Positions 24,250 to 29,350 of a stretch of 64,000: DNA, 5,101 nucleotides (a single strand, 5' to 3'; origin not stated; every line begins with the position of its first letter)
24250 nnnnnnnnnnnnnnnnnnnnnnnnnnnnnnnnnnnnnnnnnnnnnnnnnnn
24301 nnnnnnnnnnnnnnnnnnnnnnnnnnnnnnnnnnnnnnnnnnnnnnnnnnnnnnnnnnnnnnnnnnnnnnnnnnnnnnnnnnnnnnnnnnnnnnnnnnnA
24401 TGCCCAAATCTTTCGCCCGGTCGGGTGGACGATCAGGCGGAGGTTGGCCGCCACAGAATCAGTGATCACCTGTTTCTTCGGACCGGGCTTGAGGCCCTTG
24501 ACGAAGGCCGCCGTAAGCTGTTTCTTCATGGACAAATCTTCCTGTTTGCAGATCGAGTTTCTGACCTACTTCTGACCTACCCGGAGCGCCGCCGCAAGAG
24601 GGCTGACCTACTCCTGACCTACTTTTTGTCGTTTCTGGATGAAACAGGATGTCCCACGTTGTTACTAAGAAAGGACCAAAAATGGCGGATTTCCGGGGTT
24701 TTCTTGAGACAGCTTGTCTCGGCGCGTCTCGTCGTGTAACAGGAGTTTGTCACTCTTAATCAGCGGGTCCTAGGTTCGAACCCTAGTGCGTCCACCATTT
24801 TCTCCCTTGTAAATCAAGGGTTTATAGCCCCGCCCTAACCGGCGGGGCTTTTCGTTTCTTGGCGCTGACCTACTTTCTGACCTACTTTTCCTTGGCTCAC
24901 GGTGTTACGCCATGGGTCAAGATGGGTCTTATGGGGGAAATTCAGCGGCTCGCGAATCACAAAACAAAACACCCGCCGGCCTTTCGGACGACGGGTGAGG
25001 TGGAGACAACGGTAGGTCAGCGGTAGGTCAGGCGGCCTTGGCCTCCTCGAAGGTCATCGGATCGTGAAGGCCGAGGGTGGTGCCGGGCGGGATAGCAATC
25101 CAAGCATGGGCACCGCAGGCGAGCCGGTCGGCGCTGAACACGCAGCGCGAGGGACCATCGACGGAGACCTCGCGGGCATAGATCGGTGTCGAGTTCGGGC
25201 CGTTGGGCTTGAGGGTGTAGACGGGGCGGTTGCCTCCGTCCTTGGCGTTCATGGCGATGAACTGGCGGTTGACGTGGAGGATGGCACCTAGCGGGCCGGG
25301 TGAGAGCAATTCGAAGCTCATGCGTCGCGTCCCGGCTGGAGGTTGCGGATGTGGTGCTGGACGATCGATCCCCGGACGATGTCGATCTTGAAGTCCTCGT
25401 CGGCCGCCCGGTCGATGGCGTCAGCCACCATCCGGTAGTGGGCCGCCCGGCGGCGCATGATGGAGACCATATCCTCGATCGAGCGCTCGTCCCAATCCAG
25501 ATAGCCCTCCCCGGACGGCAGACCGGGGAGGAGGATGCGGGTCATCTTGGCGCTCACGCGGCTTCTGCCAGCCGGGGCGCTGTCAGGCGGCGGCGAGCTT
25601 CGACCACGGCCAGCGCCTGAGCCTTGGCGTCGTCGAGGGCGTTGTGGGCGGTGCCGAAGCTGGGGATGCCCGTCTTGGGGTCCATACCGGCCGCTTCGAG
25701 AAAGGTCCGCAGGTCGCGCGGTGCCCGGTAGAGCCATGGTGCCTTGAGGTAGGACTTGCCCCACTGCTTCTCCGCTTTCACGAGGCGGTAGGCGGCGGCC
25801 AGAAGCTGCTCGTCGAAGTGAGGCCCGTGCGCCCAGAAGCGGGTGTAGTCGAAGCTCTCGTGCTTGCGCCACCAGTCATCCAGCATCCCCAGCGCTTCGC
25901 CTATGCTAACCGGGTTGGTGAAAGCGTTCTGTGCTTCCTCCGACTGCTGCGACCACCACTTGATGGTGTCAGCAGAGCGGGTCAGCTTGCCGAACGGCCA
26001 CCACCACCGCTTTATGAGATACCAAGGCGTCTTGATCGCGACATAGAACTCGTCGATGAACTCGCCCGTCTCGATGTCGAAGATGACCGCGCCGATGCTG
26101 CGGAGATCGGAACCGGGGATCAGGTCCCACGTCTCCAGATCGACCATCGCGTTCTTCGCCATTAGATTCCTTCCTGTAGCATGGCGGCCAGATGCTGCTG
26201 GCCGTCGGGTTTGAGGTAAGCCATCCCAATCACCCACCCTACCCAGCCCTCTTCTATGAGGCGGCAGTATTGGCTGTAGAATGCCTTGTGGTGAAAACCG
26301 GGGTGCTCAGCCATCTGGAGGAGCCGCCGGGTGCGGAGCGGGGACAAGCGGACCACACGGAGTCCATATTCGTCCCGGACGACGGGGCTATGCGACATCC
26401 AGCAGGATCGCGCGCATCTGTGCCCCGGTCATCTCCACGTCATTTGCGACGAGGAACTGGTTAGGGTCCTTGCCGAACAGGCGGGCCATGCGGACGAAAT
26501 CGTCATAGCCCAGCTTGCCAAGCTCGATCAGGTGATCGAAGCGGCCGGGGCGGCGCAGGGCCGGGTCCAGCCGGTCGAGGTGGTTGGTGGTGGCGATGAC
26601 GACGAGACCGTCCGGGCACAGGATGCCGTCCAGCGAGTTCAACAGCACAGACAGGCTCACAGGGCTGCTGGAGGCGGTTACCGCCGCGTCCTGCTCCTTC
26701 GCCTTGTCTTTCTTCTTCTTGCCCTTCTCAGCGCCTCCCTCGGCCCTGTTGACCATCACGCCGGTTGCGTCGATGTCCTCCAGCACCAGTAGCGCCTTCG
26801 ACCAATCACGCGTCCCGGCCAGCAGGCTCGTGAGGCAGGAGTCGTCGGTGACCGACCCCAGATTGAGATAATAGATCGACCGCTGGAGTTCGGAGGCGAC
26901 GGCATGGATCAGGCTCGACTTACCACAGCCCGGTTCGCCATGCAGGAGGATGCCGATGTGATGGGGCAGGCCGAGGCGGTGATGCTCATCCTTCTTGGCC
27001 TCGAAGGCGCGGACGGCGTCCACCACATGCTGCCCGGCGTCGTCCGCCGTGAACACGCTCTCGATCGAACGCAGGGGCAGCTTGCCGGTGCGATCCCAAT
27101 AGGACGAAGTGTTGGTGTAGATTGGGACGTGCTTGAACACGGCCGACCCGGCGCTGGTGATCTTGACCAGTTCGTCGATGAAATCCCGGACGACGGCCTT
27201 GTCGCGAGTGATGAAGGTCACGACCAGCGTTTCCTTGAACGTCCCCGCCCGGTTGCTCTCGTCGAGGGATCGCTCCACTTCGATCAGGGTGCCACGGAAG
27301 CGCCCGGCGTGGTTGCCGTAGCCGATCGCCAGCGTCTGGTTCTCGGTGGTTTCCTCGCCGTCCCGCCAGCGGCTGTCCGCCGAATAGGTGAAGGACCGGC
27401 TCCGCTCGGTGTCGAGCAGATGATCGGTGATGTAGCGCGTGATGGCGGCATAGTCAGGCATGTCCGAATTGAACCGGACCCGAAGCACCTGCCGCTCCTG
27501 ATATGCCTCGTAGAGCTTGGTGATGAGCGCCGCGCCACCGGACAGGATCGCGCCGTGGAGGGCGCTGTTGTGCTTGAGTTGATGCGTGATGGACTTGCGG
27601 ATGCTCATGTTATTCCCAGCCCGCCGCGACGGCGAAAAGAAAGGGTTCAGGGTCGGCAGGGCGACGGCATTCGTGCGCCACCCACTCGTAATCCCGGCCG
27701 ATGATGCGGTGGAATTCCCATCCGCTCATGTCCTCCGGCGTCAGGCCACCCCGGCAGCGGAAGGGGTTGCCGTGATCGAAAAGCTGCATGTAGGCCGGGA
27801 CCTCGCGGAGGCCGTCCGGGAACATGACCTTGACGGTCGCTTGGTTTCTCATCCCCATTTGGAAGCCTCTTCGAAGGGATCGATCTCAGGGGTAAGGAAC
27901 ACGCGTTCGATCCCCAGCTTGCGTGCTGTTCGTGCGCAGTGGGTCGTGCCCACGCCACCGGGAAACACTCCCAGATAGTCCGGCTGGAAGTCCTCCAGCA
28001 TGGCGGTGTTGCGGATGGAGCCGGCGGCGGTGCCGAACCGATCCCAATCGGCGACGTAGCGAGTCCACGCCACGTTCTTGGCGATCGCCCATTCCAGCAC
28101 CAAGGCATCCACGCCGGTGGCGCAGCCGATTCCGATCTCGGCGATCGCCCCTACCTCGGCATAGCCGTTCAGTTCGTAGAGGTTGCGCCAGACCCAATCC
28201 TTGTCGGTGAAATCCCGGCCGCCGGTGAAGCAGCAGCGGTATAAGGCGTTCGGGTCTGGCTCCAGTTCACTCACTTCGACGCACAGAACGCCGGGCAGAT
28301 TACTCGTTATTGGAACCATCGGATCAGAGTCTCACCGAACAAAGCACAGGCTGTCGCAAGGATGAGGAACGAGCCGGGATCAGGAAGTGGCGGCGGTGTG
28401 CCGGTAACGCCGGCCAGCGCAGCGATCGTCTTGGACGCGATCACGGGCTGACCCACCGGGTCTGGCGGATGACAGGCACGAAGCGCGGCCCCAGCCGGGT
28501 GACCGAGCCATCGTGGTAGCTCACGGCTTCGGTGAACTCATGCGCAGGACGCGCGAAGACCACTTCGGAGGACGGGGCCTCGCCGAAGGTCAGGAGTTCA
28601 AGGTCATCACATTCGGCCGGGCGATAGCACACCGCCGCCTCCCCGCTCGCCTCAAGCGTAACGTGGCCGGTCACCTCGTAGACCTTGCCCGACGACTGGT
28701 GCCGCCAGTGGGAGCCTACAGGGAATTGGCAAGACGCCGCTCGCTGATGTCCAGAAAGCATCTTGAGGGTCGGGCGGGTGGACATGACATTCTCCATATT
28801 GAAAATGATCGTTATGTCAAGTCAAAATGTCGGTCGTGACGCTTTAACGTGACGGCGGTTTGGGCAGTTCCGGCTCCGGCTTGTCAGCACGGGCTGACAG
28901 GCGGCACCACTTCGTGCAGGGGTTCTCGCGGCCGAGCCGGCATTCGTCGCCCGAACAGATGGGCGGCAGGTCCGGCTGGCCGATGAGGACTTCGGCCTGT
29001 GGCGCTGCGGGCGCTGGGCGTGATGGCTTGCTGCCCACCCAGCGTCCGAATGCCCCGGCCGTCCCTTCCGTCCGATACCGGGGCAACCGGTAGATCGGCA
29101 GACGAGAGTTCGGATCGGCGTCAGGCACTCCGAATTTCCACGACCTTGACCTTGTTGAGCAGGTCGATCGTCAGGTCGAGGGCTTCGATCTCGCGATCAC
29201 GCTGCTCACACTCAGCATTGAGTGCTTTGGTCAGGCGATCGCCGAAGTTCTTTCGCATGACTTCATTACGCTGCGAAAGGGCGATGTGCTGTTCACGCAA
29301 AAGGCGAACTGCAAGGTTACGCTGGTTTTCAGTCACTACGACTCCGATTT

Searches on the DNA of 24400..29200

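Call 62: search_rna_families(source=window, start=24400, end=29200, threshold=evalue, max_evalue=1)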
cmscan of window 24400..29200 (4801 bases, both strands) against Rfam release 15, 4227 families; matches with E-value up to 1: 2.
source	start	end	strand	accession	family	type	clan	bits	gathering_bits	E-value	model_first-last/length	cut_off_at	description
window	24787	24856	+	RF02278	Betaproteobacteria_toxic_sRNA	Gene; sRNA;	-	25.7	50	0.045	1-64/64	no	Betaproteobacteria toxic small RNA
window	24791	24856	+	RF02837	anti-hemB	Gene; sRNA;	-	23.3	49.5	0.029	1-81/81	no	Burkholderia RNA 7 (anti-hemB)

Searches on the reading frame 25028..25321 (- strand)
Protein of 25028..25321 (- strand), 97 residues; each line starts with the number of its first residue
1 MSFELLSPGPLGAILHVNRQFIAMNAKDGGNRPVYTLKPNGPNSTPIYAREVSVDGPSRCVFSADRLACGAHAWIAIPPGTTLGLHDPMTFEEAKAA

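Call 6: search_protein_families(library=pfam, max_evalue=0.1, proteins=[window:25028-25321:-])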
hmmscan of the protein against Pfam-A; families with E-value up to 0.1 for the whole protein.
window:25028-25321:- (97 aa): 0 families

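Call 7: search_protein_families(library=phrogs, max_evalue=0.001, proteins=[window:25028-25321:-])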
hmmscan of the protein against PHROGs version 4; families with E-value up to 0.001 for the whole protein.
window:25028-25321:- (97 aa): 1 family
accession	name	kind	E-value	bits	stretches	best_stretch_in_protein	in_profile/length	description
phrog_8676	-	unknown function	8.5e-13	49.2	1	13-77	8-76/91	-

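Call 8: search_protein_families(library=padloc, max_evalue=0.01, proteins=[window:25028-25321:-])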
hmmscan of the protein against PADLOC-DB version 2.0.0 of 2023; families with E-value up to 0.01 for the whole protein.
window:25028-25321:- (97 aa): 0 families

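Call 43: find_homologous_proteins(query=window:25028-25321:-, max_evalue=0.001)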
Query window:25028-25321:- (97 aa): 301 proteins with E <= 0.001 among 301 candidates; the best 120 are listed.
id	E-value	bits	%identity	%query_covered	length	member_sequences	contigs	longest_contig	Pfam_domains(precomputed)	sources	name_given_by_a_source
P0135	3.5e-60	218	100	100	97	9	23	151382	-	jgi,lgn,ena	jgi:hypothetical protein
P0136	2.9e-36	142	74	92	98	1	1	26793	-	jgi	jgi:hypothetical protein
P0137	1.0e-35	140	68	100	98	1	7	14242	-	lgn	-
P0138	8.3e-35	137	70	95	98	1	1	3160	-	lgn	-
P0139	1.9e-34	136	72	92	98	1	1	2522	-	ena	-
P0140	3.0e-34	135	65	100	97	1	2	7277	-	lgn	-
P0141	1.1e-33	133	68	100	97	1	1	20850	-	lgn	-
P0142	1.7e-33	133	64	100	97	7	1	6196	-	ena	-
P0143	2.8e-33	132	66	99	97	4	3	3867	-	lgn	-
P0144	2.8e-33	132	61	100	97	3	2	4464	-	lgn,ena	-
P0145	5.0e-33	131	64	100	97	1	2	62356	-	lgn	-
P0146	1.2e-32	130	64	97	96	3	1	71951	-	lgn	-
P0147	1.8e-32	129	62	100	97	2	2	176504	-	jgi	jgi:hypothetical protein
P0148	1.9e-32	129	65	89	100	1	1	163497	-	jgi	jgi:hypothetical protein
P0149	2.1e-32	129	65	100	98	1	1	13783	-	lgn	-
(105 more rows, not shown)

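Call 44: find_encoding_contigs(protein=P0135, flank=10000, max_places=6)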
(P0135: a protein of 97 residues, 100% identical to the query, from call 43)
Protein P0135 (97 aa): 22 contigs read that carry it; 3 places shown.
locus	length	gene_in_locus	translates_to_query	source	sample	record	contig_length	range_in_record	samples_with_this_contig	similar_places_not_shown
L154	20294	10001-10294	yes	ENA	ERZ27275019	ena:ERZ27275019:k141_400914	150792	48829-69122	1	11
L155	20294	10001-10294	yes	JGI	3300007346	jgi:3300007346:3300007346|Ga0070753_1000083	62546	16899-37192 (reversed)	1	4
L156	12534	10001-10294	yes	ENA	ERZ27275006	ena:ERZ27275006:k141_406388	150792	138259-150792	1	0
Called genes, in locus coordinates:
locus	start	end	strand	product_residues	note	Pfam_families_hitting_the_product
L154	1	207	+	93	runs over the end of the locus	-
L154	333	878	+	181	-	-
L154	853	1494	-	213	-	-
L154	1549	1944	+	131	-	-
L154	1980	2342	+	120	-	-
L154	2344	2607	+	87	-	-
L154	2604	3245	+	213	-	-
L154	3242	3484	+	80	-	-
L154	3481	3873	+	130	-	-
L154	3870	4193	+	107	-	PF26092:T4_Y16D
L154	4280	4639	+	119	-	-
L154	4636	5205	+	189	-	-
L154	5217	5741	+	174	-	-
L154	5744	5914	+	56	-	-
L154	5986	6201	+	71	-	-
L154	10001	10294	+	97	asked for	-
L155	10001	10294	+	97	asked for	-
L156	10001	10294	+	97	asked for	-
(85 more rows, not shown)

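Call 60: search_solved_structures(query=A3, max_evalue=1)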
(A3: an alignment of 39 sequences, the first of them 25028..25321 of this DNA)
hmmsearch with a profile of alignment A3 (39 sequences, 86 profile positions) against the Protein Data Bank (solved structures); distinct sequences matched with E-value up to 1: 0.

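Call 63: predict_structure(alignment_id=A3)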
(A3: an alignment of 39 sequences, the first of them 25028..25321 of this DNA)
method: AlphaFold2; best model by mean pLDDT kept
length: 97 residues; sequences in the alignment: 39
mean_pLDDT: 96.3   pTM: 0.86
mean pLDDT of the five models: 96.3, 96.3, 96.2, 94.5, 93.5
residues with pLDDT >= 90: 92; 70-90: 5; 50-70: 0; < 50: 0
segments of 3 or more residues with pLDDT < 50: none
pLDDT, mean of each block of 10 residues (from residue 1): 96 97 97 98 96 97 92 97 98 95
secondary structure, 60 per line:
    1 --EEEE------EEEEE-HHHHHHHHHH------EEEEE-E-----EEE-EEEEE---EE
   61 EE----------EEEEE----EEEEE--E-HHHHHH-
elements in order: E3-6 E13-17 H19-28 E35-39 E47-49 E51-55 E59-62 E73-77 E82-86 H91-96

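Call 87: search_protein_families(library=ncbifam, max_evalue=0.01, proteins=[window:25028-25321:-])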
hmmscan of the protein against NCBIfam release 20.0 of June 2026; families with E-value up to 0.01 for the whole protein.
window:25028-25321:- (97 aa): 0 families

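Call 88: fold_search(model_id=the predicted structure, library=viral)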
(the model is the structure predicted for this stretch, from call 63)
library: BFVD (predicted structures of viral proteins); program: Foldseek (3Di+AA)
matches with E <= 10: 281; with E <= 0.001: 1
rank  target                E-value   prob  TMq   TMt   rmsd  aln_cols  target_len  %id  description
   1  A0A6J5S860            1.4e-04  1.00  0.63  0.72   1.7        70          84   30  Uncharacterized protein [uncultured Caudovirales phage]
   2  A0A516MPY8            1.3e-03  1.00  0.62  0.75   2.1        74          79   27  (no name in the UniProt tables at hand)
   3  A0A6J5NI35            2.8e-02  1.00  0.54  0.61   3.6        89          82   11  Uncharacterized protein [uncultured Caudovirales phage]
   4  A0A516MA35            3.6e-02  0.99  0.37  0.27   8.4        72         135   29  (no name in the UniProt tables at hand)
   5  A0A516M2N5            2.2e-01  0.12  0.20  0.15  10.8       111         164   13  (no name in the UniProt tables at hand)
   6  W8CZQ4                3.1e-01  0.05  0.15  0.07  13.6       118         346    8  Uncharacterized protein [Erwinia phage PhiEaH1]
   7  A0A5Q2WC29            7.1e-01  0.15  0.23  0.14   8.6        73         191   10  (no name in the UniProt tables at hand)
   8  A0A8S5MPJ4            7.5e-01  0.09  0.22  0.16  10.6       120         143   12  Uncharacterized protein [Siphoviridae sp. ctu7G16]
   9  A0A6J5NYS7            7.9e-01  0.08  0.23  0.07  11.4       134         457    8  Uncharacterized protein [uncultured Caudovirales phage]
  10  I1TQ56                7.9e-01  0.06  0.19  0.11  12.6        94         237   16  (no name in the UniProt tables at hand)
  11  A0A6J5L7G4            8.8e-01  0.08  0.20  0.09  10.3        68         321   19  Uncharacterized protein [uncultured Caudovirales phage]
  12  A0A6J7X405            9.3e-01  0.08  0.25  0.07  14.8       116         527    9  Uncharacterized protein [uncultured Caudovirales phage]
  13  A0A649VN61            1.1e+00  0.18  0.27  0.10   9.5        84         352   11  Minor tail protein [Arthrobacter phage Mufasa8]
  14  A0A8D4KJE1            1.1e+00  0.04  0.19  0.09  10.0        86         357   15  (no name in the UniProt tables at hand)
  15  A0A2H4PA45            1.2e+00  0.06  0.21  0.22  10.6       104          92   14  Uncharacterized protein [Gordonia phage Gustav]
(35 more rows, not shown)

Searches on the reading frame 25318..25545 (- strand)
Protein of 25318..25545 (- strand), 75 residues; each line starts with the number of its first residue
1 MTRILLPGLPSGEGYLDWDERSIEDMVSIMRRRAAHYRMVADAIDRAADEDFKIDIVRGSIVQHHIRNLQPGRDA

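Call 55: search_protein_families(library=pfam, max_evalue=0.01, proteins=[window:25318-25545:-])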
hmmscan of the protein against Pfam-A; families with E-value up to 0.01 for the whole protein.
window:25318-25545:- (75 aa): 0 families

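Call 57: search_protein_families(library=phrogs, max_evalue=0.01, proteins=[window:25318-25545:-])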
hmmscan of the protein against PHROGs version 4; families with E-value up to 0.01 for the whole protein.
window:25318-25545:- (75 aa): 0 families

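Call 87: search_protein_families(library=ncbifam, max_evalue=0.01, proteins=[window:25318-25545:-])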
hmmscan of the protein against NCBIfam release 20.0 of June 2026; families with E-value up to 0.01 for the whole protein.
window:25318-25545:- (75 aa): 0 families
